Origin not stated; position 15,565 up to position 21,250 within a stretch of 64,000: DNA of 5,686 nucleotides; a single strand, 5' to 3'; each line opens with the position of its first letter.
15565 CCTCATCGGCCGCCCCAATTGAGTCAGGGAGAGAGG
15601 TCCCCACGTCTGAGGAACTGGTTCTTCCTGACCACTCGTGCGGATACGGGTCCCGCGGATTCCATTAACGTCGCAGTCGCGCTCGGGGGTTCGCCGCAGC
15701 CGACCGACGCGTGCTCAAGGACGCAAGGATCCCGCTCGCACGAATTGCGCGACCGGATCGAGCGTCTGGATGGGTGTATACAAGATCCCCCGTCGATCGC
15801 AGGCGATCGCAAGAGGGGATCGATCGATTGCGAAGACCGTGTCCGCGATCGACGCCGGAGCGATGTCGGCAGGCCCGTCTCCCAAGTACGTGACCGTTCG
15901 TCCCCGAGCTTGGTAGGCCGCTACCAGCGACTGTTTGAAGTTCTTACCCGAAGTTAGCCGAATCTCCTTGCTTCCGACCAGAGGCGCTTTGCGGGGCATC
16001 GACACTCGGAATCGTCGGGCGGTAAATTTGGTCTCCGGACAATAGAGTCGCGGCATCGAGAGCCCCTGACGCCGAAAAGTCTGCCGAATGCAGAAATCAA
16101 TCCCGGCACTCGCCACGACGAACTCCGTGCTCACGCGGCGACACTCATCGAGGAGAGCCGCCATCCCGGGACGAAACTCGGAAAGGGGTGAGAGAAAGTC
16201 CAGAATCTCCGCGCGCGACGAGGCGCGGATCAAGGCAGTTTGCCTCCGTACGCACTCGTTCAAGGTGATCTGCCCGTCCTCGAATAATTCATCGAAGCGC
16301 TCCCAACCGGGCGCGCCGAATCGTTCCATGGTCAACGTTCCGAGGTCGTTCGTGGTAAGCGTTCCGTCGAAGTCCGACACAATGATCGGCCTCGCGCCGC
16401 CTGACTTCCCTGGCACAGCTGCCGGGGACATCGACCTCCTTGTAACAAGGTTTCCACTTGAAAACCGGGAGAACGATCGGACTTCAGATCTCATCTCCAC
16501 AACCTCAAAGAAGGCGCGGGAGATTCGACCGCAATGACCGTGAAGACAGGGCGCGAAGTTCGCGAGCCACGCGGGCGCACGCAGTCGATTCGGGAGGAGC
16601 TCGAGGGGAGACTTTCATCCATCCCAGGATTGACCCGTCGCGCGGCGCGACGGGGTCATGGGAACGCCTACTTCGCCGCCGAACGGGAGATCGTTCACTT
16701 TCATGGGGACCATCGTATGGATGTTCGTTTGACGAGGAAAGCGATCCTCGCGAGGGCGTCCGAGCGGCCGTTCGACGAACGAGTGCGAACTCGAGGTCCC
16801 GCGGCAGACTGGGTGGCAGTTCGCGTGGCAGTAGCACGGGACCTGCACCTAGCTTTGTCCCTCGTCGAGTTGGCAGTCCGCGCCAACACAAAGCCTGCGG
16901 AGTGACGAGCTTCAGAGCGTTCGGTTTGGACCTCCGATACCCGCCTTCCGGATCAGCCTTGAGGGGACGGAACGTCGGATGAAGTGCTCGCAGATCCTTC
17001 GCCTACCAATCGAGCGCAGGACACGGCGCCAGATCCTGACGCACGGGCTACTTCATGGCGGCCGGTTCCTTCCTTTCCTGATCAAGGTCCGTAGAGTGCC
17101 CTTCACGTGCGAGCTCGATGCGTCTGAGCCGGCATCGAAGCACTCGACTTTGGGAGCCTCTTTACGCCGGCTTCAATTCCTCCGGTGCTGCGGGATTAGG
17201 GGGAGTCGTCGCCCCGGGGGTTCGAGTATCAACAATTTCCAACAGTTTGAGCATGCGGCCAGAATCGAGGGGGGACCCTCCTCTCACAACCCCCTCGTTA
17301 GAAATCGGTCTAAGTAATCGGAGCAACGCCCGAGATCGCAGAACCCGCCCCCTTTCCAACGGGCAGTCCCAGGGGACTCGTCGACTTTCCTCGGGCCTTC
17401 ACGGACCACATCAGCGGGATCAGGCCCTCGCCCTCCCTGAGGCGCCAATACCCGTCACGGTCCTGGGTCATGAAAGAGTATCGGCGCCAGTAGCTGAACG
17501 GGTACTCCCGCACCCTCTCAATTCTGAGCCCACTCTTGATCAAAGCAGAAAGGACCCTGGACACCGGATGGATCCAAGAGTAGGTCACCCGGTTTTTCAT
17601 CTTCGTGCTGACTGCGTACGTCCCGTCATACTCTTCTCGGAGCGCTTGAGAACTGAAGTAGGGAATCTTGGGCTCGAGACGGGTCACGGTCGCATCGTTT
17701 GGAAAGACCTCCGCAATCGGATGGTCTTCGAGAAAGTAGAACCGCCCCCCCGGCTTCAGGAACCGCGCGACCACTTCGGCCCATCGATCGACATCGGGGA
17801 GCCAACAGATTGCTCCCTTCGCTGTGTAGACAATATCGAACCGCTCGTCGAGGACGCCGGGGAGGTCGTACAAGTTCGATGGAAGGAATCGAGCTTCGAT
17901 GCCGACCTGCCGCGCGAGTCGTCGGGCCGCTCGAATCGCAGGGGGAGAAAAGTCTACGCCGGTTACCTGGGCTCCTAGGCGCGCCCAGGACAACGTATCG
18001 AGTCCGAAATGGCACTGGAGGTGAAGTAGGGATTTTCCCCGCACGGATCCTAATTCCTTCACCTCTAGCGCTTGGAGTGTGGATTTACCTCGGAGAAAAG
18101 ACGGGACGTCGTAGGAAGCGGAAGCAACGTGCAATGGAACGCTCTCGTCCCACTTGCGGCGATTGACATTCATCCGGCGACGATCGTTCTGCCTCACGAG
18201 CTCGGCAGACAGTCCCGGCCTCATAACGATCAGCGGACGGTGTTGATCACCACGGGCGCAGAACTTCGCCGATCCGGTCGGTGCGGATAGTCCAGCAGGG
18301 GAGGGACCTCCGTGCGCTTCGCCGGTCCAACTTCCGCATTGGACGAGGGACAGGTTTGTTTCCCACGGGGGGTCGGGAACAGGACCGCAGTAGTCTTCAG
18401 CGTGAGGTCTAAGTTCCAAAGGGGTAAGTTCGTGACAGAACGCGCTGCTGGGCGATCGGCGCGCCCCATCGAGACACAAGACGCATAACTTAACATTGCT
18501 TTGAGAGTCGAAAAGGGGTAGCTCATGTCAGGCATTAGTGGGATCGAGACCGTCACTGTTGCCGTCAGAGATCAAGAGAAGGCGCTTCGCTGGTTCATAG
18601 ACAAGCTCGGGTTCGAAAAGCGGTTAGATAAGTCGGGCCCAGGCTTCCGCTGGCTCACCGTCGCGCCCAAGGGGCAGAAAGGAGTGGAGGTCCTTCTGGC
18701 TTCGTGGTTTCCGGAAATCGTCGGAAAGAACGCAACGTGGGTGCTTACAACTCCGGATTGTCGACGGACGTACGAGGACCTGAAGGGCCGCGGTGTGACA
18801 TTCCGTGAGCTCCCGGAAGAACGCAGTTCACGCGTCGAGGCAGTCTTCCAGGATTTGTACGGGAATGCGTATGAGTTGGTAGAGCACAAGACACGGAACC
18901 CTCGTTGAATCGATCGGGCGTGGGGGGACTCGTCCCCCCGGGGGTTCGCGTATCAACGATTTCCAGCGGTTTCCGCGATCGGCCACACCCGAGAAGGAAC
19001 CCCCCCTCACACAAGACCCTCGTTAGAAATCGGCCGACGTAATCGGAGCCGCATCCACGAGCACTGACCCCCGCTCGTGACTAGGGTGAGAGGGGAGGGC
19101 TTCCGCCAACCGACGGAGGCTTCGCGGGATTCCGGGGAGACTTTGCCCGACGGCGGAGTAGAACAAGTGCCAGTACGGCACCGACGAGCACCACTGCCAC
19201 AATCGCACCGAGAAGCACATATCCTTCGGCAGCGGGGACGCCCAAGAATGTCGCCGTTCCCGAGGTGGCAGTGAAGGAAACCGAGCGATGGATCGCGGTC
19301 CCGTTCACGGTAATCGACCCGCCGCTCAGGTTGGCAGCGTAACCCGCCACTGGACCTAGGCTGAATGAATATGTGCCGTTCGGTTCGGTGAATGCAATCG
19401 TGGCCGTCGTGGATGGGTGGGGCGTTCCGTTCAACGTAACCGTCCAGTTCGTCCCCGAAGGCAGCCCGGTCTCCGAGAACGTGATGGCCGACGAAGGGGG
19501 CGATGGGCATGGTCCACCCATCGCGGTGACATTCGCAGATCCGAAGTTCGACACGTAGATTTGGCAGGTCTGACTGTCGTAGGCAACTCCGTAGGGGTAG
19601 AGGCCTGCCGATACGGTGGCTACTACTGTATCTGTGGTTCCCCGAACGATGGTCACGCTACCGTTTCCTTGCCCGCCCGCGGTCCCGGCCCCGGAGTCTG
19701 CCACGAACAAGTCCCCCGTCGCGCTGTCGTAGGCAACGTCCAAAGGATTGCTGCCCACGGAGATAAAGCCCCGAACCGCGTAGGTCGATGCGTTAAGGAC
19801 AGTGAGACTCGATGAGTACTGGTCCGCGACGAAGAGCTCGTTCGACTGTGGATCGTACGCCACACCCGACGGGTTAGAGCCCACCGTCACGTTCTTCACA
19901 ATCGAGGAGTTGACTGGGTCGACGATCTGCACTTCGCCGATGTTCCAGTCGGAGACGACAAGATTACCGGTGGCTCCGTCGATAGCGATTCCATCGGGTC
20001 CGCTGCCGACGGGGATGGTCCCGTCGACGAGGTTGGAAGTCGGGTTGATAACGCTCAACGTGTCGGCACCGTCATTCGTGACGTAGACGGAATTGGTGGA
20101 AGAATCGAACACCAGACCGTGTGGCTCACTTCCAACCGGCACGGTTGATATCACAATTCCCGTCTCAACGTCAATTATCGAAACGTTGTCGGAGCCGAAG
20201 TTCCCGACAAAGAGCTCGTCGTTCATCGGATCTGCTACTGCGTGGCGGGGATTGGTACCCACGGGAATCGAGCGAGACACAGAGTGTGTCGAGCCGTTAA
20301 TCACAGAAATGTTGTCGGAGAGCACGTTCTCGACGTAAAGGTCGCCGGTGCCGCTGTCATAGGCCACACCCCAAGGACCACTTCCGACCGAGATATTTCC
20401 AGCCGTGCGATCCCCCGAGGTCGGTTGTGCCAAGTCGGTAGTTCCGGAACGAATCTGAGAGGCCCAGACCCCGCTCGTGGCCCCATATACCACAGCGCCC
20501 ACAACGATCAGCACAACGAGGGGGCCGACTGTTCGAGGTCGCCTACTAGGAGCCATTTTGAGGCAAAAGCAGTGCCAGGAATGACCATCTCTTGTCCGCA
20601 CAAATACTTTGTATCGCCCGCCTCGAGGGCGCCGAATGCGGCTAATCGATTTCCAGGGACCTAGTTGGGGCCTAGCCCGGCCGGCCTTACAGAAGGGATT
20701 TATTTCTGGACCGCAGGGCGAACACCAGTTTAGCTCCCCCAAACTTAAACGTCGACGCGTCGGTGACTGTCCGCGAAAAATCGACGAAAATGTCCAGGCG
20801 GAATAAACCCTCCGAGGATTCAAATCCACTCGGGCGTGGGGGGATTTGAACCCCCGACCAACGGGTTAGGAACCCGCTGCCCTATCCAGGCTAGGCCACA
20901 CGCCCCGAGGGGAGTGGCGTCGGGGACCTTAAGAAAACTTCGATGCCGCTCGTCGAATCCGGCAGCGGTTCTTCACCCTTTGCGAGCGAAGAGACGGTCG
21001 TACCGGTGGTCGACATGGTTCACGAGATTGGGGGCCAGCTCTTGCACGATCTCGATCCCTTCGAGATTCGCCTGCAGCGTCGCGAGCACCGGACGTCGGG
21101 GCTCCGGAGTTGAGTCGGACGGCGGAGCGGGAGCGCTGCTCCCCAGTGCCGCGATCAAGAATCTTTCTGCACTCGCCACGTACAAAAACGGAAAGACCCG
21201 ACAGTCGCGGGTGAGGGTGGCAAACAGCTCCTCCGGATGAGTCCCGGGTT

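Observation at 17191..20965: tRNA-Arg(CCT) locus followed by two decayed direct copies of itself that bracket two small cargo cassettes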

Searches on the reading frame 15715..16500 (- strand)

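Call 11: search_protein_families(library=pfam, proteins=[window:15715-16500:-], max_evalue=0.01)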
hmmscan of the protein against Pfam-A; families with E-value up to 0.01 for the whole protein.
window:15715-16500:- (261 aa): 1 family
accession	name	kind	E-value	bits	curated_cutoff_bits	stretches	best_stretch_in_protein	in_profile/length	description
PF12710.13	HAD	-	2.4e-12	48.1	27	1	40-214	1-186/189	haloacid dehalogenase-like hydrolase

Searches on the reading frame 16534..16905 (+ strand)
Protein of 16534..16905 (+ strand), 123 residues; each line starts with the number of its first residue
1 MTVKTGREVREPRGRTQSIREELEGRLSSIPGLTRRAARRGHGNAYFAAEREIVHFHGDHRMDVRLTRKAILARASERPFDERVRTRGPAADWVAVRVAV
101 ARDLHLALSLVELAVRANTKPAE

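Call 11: search_protein_families(library=pfam, proteins=[window:16534-16905:+], max_evalue=0.01)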
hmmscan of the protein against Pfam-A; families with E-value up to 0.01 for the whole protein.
window:16534-16905:+ (123 aa): 1 family
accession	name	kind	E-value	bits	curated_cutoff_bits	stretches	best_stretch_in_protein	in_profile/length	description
PF17648.7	Luciferase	-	4.6e-09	36.8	23.7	1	51-114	2-63/63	Luciferase domain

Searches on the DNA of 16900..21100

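Call 9: search_rna_families(source=window, start=16900, end=21100, threshold=evalue, max_evalue=10, show_alignments=4)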
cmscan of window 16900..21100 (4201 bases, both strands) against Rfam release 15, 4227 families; matches with E-value up to 10: 6.
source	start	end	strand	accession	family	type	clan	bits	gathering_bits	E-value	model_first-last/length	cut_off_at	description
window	20831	20905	-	RF00005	tRNA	Gene; tRNA;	CL00001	65.4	29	3.9e-13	1-71/71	no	tRNA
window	20831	20869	+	RF04351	Plastid-psbl-rps4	Cis-reg;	-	25.3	68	0.037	1-53/53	no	Plastid-psbl-rps4 3UTR RNA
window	18009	18075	+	RF03778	mir-483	Gene; miRNA;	-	21.4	60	1.4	1-75/75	no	mir-483 microRNA precursor family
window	19697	19761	-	RF01547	TB6Cs1H3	Gene; snRNA; snoRNA; HACA-box;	-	18.8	40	3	1-64/64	no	Trypanosomatid snoRNA TB6Cs1H3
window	19178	19286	-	RF03943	mir-1824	Gene; miRNA;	-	17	90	8.5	1-63/63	no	mir-1824 microRNA precursor family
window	19226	19263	-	RF01390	isrG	Gene; sRNA;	-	14.1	100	1.1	78-115/279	no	isrG Hfq binding RNA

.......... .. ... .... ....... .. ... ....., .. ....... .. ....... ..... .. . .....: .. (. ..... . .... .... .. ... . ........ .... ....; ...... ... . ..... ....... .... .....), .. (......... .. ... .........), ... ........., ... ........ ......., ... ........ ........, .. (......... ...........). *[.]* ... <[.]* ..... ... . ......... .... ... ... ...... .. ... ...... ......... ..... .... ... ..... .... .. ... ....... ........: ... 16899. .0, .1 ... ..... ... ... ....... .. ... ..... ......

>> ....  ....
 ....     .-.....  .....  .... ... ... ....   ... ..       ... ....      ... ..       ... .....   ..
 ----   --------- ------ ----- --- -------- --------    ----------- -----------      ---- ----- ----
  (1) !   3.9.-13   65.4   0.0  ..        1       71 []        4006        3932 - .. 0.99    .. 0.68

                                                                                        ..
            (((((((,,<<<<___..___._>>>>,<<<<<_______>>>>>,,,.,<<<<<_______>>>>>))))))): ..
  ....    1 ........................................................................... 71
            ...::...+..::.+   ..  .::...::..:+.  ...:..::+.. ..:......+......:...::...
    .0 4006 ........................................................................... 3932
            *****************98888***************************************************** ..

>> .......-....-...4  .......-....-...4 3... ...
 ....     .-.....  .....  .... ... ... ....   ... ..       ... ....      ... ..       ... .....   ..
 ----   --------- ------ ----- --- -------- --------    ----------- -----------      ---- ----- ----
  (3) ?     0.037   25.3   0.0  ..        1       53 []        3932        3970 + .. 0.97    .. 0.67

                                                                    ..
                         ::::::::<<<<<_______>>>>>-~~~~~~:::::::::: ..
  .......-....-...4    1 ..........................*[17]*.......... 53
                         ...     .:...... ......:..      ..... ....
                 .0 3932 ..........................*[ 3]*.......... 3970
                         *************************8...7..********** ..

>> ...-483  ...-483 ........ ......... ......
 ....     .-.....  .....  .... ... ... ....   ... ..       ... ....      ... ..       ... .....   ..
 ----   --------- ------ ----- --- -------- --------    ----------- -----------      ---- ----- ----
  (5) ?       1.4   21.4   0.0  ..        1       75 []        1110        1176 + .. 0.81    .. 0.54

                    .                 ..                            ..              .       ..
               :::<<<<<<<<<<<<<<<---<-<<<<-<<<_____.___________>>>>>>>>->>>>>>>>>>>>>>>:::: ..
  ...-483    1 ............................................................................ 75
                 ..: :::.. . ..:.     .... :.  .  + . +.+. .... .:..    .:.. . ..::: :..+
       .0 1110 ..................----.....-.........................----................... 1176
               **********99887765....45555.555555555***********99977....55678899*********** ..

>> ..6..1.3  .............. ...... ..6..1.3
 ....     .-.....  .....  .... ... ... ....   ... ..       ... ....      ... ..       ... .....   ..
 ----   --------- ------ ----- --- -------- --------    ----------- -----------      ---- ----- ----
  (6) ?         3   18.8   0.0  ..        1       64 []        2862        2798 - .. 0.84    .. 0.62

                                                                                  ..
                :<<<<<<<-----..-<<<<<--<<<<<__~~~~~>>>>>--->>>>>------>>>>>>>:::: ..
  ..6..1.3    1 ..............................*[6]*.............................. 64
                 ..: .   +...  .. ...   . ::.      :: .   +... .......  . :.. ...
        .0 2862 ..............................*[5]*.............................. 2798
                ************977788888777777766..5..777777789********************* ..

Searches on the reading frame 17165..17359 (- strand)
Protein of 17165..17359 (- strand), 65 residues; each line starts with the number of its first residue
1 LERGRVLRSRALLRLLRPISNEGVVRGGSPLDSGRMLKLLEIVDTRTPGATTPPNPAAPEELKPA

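Call 43: find_homologous_proteins(query=window:17165-17359:-, max_evalue=0.1)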
Query seq(65 aa): 2 candidates shared short words with the query, none scored E <= 0.1.

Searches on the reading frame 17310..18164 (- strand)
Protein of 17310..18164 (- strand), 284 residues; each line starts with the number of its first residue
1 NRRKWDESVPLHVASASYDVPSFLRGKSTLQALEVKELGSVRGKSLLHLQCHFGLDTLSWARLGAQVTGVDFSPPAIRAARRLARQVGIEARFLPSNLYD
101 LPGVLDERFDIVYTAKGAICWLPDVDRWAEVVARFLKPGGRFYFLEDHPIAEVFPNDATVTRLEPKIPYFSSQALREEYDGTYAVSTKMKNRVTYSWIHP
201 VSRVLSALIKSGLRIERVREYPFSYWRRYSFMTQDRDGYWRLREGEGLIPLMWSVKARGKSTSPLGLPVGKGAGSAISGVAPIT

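Call 11: search_protein_families(library=pfam, proteins=[window:17310-18164:-], max_evalue=0.01)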
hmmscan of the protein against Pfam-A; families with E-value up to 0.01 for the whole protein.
window:17310-18164:- (284 aa): 6 families
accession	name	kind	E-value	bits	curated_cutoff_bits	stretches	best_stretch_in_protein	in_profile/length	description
PF08241.18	Methyltransf_11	-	1.7e-15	57.8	21.2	1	48-144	2-95/95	Methyltransferase domain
PF13649.12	Methyltransf_25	-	4.2e-14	53.5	27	1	47-140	2-97/97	Methyltransferase domain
PF08242.18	Methyltransf_12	-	4.3e-13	50.3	30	1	47-142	1-98/98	Methyltransferase domain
PF13847.12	Methyltransf_31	-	9.3e-10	38.8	27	1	47-144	8-109/145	Methyltransferase domain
PF01209.24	Ubie_methyltran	-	1.1e-05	25.4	20.1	1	42-147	47-154/233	ubiE/COQ5 methyltransferase family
PF13489.12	Methyltransf_23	-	2.3e-05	24.6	27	1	42-177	22-152/164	Methyltransferase domain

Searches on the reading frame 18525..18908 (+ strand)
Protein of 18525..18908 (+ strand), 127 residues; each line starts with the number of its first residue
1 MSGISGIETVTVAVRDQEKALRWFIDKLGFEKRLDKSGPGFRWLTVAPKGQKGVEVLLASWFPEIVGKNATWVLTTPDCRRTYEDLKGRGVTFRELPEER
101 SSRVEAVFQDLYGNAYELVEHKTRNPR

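Call 11: search_protein_families(library=pfam, proteins=[window:18525-18908:+], max_evalue=0.01)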
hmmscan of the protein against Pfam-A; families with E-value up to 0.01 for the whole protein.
window:18525-18908:+ (127 aa): 1 family
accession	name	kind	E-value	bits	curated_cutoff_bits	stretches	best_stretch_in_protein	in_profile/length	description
PF00903.31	Glyoxalase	-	8.1e-09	36.3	20.6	1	7-118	2-121/121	Glyoxalase/Bleomycin resistance protein/Dioxygenase superfamily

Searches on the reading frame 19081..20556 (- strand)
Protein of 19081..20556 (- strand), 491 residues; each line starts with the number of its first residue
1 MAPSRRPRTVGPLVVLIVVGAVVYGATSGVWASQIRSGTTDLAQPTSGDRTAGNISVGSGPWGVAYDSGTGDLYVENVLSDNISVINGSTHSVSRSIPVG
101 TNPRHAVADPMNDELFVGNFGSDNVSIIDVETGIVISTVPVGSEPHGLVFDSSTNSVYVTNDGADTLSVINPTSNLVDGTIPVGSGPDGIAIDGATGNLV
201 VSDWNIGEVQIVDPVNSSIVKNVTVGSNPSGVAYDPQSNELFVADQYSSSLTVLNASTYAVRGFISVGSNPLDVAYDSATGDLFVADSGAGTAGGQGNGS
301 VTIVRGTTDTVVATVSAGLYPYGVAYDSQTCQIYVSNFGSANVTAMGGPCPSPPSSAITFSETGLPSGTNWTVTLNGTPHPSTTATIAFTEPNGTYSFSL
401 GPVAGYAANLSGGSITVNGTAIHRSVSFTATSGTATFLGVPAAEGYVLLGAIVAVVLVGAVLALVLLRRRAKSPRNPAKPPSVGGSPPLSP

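Call 11: search_protein_families(library=pfam, proteins=[window:19081-20556:-], max_evalue=0.01)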
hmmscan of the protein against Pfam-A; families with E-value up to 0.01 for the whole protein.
window:19081-20556:- (491 aa): 6 families
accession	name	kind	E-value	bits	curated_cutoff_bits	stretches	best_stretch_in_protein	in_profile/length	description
PF01436.27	NHL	-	3.5e-17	61.9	20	0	228-253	3-27/28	NHL repeat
PF21783.3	YNCE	-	4.2e-13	49.8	27.1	2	140-280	67-208/339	YNCE-like beta-propeller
PF24684.1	Vgb_lyase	-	0.00014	21.2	50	1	58-160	180-281/290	Virginiamycin B lyase family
PF01731.26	Arylesterase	-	0.0007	20.2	21.3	0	227-253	54-80/86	Arylesterase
PF10282.15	Lactonase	-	0.0021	17.7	21.7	0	73-131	258-321/344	Lactonase, 7-bladed beta-propeller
PF25174.1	Beta-prop_THOC3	-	0.0034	16.9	305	0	109-169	97-155/272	THOC3 beta-propeller domain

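Call 51: find_homologous_proteins(query=window:19081-20556:-, max_evalue=1e-30)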
Query window:19081-20556:- (491 aa): 564 proteins with E <= 1e-30 among 8000 candidates; the best 120 are listed.
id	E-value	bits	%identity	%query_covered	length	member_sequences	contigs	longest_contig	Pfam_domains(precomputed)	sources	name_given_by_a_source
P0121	3.0e-152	526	39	84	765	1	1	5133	PF21783.3,PF01436.28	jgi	jgi:YVTN family beta-propeller protein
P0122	2.5e-136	473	42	54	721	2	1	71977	PF06742.17,PF01436.28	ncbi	-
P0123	4.7e-134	466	38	78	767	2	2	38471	PF10282.16,PF21783.3,PF01436.28,PF08450.19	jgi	jgi:YVTN family beta-propeller protein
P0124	2.2e-132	461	43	75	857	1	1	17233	PF25174.2,PF21783.3,PF01436.28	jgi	jgi:YVTN family beta-propeller protein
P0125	4.1e-129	450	35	59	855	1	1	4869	PF01436.28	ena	-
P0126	4.9e-129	449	48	20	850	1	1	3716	PF23157.2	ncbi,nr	ncbi:MAG TPA: hypothetical protein VLY85_02880, partial [Thermoplasmata archaeon]|nr:hypothetical pr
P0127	1.8e-124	434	38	77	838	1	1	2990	PF10282.16,PF25174.2,PF01731.27,PF21783.3,PF24684.2,PF01436.28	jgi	-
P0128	1.6e-115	405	38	78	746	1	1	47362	PF10282.16,PF01731.27,PF21783.3,PF01436.28,PF08450.19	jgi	jgi:YVTN family beta-propeller protein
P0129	5.5e-114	400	35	85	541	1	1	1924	PF10282.16,PF25174.2,PF01731.27,PF21783.3,PF01436.28,PF23414.2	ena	-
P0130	1.8e-112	395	41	77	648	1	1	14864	PF21783.3,PF01436.28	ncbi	-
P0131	9.8e-110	386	38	78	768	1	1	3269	PF22494.4,PF21783.3,PF01436.28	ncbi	-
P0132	1.0e-106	376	37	79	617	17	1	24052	PF10282.16,PF01436.28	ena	-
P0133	3.0e-105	371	39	74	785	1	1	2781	PF10282.16,PF25174.2,PF22058.3,PF01731.27,PF21783.3,PF02239.23,PF01436.28,PF23414.2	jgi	jgi:YVTN family beta-propeller protein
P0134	9.4e-105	369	37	77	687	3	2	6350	PF01436.28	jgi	-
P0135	7.7e-104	366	36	78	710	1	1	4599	PF21783.3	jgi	jgi:YVTN family beta-propeller protein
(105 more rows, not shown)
